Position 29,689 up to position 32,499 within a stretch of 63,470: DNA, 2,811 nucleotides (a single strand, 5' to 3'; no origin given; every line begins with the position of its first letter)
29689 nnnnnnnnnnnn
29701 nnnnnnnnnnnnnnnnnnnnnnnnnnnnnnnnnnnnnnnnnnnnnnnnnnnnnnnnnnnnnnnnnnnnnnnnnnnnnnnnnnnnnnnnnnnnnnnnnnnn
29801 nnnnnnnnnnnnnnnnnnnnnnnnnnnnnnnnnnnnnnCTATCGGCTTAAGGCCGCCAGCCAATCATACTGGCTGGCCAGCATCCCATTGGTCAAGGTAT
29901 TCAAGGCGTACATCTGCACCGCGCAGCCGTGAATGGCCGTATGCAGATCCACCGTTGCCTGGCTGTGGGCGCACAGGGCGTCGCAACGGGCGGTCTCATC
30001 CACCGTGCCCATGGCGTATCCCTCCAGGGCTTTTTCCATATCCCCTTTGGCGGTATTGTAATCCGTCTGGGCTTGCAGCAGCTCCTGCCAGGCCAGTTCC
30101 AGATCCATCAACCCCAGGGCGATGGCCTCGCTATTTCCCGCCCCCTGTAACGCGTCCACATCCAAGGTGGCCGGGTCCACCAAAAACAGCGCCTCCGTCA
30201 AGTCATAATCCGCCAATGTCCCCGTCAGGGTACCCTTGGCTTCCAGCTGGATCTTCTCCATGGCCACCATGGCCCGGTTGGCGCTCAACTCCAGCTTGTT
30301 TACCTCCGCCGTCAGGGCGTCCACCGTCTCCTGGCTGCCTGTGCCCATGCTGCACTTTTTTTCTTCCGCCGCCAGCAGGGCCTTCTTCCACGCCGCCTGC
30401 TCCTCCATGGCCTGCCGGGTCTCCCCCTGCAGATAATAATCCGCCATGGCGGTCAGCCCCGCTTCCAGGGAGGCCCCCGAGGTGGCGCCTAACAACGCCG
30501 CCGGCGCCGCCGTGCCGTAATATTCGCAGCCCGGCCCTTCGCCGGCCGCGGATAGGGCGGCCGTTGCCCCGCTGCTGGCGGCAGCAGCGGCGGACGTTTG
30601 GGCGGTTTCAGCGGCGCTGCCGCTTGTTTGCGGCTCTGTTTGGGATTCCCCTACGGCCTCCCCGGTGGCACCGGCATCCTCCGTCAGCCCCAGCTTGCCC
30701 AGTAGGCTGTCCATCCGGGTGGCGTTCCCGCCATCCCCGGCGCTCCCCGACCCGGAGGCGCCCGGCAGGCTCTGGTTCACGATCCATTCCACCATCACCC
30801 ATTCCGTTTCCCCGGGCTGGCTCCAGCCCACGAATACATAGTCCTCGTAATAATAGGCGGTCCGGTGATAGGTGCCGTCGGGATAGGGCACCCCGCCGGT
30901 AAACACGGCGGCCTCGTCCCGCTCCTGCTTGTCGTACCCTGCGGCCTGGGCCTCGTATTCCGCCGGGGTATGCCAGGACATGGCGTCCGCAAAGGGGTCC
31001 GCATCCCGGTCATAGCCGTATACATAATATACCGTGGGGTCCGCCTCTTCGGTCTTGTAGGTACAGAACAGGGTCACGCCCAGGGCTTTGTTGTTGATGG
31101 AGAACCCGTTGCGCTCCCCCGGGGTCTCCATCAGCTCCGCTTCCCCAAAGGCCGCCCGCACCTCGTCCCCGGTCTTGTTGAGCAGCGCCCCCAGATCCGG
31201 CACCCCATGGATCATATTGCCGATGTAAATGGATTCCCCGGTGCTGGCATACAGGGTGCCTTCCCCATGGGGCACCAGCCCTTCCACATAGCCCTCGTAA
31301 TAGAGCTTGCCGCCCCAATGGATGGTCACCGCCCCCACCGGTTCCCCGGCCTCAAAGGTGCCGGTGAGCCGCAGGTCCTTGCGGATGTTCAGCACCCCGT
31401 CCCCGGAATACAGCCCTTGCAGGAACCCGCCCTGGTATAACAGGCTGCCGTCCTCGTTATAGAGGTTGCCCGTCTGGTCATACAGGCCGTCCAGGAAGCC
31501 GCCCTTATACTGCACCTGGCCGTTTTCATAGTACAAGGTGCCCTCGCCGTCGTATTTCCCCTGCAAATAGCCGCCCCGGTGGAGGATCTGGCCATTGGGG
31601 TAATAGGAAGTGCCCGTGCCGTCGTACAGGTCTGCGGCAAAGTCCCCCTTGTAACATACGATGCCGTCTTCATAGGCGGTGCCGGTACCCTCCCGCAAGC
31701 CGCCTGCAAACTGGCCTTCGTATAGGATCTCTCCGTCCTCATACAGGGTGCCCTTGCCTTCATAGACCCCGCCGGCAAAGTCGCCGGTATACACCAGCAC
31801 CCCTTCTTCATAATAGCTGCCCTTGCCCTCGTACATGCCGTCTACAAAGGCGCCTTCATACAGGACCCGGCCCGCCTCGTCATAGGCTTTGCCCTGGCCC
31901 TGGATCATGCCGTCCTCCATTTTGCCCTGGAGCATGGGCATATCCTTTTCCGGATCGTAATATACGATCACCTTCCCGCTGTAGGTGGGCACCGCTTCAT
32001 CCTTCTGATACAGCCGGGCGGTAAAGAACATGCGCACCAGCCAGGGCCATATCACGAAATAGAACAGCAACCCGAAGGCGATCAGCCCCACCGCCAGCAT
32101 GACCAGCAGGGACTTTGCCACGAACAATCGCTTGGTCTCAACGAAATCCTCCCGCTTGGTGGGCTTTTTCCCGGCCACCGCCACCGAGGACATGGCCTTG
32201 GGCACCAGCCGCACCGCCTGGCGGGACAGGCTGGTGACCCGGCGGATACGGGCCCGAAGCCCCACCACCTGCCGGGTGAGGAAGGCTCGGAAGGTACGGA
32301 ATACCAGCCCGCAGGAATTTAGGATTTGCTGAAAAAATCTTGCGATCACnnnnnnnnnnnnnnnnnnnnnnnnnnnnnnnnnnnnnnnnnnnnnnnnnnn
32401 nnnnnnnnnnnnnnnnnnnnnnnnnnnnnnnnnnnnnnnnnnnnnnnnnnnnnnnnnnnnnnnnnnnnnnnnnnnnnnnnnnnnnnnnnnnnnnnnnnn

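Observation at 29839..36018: Four membrane/signalling genes embedded inside the CIS structural operon: possible anchoring or trigger module defining a new CIS subtype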

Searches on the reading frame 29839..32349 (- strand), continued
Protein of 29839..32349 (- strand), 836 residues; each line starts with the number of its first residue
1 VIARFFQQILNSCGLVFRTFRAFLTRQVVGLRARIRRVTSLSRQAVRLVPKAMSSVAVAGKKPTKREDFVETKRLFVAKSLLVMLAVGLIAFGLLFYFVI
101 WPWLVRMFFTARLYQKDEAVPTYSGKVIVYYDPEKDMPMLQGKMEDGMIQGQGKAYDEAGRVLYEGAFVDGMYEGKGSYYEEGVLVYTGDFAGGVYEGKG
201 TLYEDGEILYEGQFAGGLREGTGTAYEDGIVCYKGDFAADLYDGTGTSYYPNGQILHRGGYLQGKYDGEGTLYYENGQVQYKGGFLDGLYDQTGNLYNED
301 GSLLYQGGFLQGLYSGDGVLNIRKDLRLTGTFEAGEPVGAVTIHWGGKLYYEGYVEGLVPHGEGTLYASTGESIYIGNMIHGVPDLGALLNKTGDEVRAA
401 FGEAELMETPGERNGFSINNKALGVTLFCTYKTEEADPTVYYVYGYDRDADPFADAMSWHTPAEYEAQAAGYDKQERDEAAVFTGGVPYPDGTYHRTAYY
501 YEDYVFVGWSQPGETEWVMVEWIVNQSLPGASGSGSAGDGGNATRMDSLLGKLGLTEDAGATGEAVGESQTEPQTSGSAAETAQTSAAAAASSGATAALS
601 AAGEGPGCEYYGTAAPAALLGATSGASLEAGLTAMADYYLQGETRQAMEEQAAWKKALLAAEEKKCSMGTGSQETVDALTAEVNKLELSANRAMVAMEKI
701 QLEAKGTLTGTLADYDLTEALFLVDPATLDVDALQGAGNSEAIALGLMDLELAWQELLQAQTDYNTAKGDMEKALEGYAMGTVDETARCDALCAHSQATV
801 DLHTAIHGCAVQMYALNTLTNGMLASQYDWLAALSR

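Call 72: fold_search(model_id=the predicted structure, library=pdb)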
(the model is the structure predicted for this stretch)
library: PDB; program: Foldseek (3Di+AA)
matches with E <= 10: 737; with E <= 0.001: 58
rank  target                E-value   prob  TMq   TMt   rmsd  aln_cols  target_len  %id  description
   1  6t6q_AAA              2.0e-14  1.00  0.22  0.79   2.9       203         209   33  Crystal structure of Toxoplasma gondii Morn1 (extended conformation). (released 2020-11-18)
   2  6t6q_BBB              2.9e-14  1.00  0.22  0.80   2.9       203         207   34  Crystal structure of Toxoplasma gondii Morn1 (extended conformation). (released 2020-11-18)
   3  6t69                  6.8e-14  1.00  0.21  0.76   4.6       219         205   32  Crystal structure of Toxoplasma gondii Morn1(V shape) (released 2020-11-18)
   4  6t4r_CCC              7.2e-14  1.00  0.22  0.78   3.4       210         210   32  Crystal structure of Trypanosoma brucei Morn1 (released 2020-11-18)
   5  6t4r_AAA              1.2e-13  1.00  0.22  0.77   3.4       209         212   31  Crystal structure of Trypanosoma brucei Morn1 (released 2020-11-18)
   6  6t4d                  7.4e-13  1.00  0.21  0.79   3.4       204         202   32  Crystal structure of Plasmodium falciparum Morn1 (released 2020-11-18)
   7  6t68_B                1.1e-11  1.00  0.21  0.80   3.3       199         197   31  Crystal structure of Trypanosoma brucei Morn1 (released 2020-11-18)
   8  6t68_A                1.2e-11  1.00  0.21  0.79   3.4       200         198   32  Crystal structure of Trypanosoma brucei Morn1 (released 2020-11-18)
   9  8wzb_F                2.4e-10  1.00  0.17  0.69   3.2       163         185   28  RS head-neck monomer (released 2024-02-07)
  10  7sqc_V0               3.5e-10  1.00  0.20  0.73   4.3       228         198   27  Ciliary C1 central pair apparatus isolated from Chlamydomonas reinhardtii (released 2022-04-13)
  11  8j07_A                9.1e-10  1.00  0.13  0.36   9.7       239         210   23  96nm repeat of human respiratory doublet microtubule and associated axonemal complexes (released 2023-07-26)
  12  8j07_c1               2.9e-09  1.00  0.16  0.52   5.6       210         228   24  96nm repeat of human respiratory doublet microtubule and associated axonemal complexes (released 2023-07-26)
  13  9uo9                  5.0e-09  1.00  0.18  0.50   6.1       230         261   21  Structure of mouse Junctophilin-2 (released 2026-01-21)
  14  7dmp_A                5.2e-09  1.00  0.12  0.37  11.1       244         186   24  Mouse radial spoke complex (released 2021-07-21)
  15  9e5c_4y               5.5e-09  1.00  0.16  0.20   8.0       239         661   25  Cryo-EM structure of 96 nm repeat of microtubule doublet from T. brucei flagellum (released 2025-03-12)
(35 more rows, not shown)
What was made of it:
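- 31210..32019 (-): d residues 111-380: MORN beta-hairpin array, predicted to lie outside the membrane. Foldseek against 6T6Q gives E 2e-14 and TMt 0.79 (call 72).
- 29845..30501 (-): d residues 617-835: four long helices forming a TolC-like (outer-membrane-efflux-protein-like) helical domain behind a disordered linker. Foldseek hits to TolC, CmeC, PDB 5AZO (a Pseudomonas membrane protein) and ST50 at E 2e-5 to 2e-4 (call 72).
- On MORN repeat protein (gene d): Foldseek TMt 0.79 (call 72).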

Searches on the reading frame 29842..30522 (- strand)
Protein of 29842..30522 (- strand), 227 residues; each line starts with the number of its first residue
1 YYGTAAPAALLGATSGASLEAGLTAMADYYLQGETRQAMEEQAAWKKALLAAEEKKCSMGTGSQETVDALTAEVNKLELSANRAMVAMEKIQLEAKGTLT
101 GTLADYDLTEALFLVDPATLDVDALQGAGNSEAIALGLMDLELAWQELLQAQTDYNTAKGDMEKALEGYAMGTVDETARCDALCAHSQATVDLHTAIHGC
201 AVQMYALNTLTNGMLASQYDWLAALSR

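Call 71: search_protein_families(library=pfam, proteins=[window:29842-30522:-], max_evalue=1)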
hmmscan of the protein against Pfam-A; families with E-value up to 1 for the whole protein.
window:29842-30522:- (227 aa): 1 family
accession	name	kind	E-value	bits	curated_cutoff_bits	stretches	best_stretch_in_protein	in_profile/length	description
PF02321.23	OEP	-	0.0022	18.3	22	1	137-212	112-187/187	Outer membrane efflux protein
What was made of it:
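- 29845..30501 (-): Pfam OEP is sub-threshold at E 0.002 (call 71).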
